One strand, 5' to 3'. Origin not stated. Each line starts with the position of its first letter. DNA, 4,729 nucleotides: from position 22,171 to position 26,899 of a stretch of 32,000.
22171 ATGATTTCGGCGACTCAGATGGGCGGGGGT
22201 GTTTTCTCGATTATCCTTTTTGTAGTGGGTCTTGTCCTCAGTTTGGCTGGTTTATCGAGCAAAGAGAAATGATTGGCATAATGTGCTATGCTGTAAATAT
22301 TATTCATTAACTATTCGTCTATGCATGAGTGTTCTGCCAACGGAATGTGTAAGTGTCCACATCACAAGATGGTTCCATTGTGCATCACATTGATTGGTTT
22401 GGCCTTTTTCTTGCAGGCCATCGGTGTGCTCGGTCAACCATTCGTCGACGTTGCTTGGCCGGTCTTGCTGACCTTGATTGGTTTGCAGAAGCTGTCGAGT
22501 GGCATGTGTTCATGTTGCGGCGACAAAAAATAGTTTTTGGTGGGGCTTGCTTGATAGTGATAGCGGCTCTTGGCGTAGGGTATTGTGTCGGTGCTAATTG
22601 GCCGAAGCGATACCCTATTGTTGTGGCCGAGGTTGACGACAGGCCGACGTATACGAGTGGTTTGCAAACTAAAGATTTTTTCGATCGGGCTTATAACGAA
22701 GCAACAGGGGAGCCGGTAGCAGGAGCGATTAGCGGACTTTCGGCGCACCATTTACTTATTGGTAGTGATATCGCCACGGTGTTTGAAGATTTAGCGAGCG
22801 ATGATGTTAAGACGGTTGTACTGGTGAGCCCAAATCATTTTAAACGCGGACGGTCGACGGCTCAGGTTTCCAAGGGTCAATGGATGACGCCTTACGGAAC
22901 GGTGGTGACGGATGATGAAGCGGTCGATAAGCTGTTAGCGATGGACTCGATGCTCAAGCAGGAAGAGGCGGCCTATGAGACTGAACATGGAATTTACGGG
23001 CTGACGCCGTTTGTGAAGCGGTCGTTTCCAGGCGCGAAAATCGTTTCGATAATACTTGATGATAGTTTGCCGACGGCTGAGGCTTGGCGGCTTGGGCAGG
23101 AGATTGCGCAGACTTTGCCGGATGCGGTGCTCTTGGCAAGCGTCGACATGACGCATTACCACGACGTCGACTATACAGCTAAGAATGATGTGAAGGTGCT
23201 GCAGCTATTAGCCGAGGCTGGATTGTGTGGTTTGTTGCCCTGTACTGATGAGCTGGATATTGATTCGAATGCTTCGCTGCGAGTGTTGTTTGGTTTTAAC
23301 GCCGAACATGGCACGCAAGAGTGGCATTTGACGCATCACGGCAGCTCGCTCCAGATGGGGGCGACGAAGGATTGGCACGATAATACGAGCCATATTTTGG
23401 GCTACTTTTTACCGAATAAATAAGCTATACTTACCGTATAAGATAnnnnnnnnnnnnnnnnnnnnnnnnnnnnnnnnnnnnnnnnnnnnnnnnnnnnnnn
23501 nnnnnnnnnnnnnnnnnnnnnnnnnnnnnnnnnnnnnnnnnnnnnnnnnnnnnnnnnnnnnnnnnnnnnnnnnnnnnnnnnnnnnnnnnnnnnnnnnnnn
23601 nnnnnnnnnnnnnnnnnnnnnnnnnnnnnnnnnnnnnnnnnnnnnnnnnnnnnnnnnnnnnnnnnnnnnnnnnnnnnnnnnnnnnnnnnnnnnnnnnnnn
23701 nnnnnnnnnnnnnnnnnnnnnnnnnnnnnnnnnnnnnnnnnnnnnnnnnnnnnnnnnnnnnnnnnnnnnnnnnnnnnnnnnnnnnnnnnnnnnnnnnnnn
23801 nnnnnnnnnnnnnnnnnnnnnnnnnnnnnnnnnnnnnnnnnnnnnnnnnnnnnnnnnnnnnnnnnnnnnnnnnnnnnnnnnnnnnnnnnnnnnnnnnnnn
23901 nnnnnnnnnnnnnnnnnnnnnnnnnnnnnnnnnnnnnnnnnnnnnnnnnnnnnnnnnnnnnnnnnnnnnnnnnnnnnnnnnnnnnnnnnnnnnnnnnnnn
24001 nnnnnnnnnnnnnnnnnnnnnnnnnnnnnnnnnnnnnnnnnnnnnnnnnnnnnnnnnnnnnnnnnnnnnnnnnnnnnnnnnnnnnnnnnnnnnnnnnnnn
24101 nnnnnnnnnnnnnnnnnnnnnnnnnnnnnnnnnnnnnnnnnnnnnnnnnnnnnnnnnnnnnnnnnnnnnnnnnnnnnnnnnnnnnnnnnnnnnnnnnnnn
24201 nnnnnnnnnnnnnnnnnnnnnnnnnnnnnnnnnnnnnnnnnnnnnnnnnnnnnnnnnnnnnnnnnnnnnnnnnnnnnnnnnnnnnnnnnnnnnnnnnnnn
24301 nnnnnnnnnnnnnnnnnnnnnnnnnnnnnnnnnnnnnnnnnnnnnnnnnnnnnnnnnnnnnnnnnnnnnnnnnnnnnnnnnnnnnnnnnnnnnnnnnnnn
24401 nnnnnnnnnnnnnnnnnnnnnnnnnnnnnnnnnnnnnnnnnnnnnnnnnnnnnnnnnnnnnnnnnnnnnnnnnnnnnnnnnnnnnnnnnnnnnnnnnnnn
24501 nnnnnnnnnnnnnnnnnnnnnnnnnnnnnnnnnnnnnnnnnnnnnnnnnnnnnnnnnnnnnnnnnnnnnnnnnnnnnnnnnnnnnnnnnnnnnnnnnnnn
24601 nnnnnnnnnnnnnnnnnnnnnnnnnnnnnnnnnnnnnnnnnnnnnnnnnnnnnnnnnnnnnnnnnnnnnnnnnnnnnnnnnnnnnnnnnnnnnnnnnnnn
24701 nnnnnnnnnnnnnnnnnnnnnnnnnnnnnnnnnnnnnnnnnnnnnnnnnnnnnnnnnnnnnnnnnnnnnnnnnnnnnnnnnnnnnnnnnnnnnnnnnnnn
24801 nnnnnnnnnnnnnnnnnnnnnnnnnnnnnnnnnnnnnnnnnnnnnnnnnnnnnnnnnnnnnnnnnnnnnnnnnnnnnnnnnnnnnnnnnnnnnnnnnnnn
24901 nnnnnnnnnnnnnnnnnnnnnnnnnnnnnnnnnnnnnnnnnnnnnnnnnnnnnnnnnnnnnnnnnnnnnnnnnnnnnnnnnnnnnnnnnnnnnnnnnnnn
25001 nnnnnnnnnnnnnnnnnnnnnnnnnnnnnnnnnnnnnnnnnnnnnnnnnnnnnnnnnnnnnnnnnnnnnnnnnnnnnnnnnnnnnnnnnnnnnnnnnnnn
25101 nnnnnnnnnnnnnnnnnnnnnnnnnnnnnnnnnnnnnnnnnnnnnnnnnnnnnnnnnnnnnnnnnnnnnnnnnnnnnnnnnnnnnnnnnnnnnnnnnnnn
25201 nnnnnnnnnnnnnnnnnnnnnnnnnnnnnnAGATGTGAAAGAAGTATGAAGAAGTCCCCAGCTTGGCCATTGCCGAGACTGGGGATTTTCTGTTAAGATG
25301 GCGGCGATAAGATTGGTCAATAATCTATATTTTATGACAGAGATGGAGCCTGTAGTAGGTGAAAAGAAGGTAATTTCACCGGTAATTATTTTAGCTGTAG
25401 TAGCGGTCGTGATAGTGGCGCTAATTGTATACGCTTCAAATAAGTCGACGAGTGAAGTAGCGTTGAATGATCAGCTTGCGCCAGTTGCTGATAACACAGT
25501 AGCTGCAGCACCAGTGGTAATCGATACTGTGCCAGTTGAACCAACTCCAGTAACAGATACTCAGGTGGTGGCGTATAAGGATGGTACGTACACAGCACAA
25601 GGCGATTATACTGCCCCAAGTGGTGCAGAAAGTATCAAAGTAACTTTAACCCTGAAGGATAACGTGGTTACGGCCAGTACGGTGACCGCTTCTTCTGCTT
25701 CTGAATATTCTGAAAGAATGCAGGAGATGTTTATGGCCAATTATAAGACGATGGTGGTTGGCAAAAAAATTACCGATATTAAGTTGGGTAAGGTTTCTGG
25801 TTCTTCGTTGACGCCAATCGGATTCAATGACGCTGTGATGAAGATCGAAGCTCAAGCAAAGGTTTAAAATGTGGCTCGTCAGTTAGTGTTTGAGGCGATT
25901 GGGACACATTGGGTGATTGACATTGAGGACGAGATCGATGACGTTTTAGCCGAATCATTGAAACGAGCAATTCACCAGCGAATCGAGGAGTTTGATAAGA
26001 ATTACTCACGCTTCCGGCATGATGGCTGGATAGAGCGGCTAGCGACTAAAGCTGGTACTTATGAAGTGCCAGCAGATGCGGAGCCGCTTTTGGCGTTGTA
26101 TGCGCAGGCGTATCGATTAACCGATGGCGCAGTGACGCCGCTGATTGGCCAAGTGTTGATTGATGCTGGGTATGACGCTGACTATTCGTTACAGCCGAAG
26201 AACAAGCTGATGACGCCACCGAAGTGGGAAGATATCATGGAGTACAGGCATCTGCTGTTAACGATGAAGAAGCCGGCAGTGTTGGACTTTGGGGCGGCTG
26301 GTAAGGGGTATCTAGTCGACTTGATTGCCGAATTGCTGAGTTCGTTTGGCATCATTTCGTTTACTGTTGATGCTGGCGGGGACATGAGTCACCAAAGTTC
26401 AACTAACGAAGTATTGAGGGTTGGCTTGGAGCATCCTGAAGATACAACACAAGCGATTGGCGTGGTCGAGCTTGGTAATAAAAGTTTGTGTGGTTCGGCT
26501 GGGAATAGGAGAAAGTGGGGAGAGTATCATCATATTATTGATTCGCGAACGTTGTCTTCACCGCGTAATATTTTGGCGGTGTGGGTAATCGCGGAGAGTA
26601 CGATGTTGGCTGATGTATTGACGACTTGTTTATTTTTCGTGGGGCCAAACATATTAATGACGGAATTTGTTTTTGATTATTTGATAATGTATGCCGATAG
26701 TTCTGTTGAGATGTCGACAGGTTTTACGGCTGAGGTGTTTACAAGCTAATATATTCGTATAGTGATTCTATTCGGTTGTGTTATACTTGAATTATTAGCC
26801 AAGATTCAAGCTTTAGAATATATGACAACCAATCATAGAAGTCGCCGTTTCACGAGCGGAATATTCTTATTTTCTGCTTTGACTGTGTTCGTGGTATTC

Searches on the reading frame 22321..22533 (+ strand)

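Call 75: search_protein_families(library=pfam, max_evalue=0.1, proteins=[window:22321-22533:+])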
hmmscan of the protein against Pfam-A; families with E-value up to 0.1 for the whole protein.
window:22321-22533:+ (70 aa): 2 families
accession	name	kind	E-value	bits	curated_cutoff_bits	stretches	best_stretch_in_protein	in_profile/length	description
PF22570.1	LiaF-TM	-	0.00024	22.3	27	1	19-58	3-42/98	LiaF transmembrane domain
PF18917.5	LiaI-LiaF-like_TM1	-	0.00029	21.3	27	1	19-57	4-41/42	LiaI-LiaF-like transmembrane region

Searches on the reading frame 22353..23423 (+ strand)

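Call 14: search_protein_families(library=pfam, proteins=[window:22353-23423:+])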
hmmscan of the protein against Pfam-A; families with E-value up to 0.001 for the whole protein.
window:22353-23423:+ (356 aa): 1 family
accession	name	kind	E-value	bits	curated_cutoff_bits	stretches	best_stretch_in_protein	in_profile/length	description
PF01875.22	Memo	-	1.2e-22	80.8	27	1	136-288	46-206/269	Memo-like protein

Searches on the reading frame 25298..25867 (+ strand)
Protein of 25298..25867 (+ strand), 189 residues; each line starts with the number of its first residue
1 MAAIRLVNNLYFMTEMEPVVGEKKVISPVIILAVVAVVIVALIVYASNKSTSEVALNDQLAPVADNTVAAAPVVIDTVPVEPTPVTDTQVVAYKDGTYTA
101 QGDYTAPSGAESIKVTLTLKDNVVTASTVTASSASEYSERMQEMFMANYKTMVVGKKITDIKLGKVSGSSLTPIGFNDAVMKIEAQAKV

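Call 14: search_protein_families(library=pfam, proteins=[window:25298-25867:+])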
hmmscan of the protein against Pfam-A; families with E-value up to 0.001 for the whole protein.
window:25298-25867:+ (189 aa): 0 families

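Call 75: search_protein_families(library=pfam, max_evalue=0.1, proteins=[window:25298-25867:+])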
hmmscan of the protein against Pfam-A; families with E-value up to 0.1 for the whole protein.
window:25298-25867:+ (189 aa): 2 families
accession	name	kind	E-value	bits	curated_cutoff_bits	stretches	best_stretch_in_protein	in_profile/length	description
PF20462.4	DUF6715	-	0.08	12.9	27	1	29-101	7-80/192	Domain of unknown function (DUF6715)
PF05961.16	Chordopox_A13L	-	0.087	13.5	24.1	0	30-47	5-22/69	Chordopoxvirus A13L protein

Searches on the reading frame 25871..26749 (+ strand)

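Call 14: search_protein_families(library=pfam, proteins=[window:25871-26749:+])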
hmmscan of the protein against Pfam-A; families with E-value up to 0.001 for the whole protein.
window:25871-26749:+ (292 aa): 1 family
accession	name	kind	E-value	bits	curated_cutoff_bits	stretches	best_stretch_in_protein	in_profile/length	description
PF02424.20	ApbE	-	5.4e-40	138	25.6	1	11-260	2-249/266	ApbE family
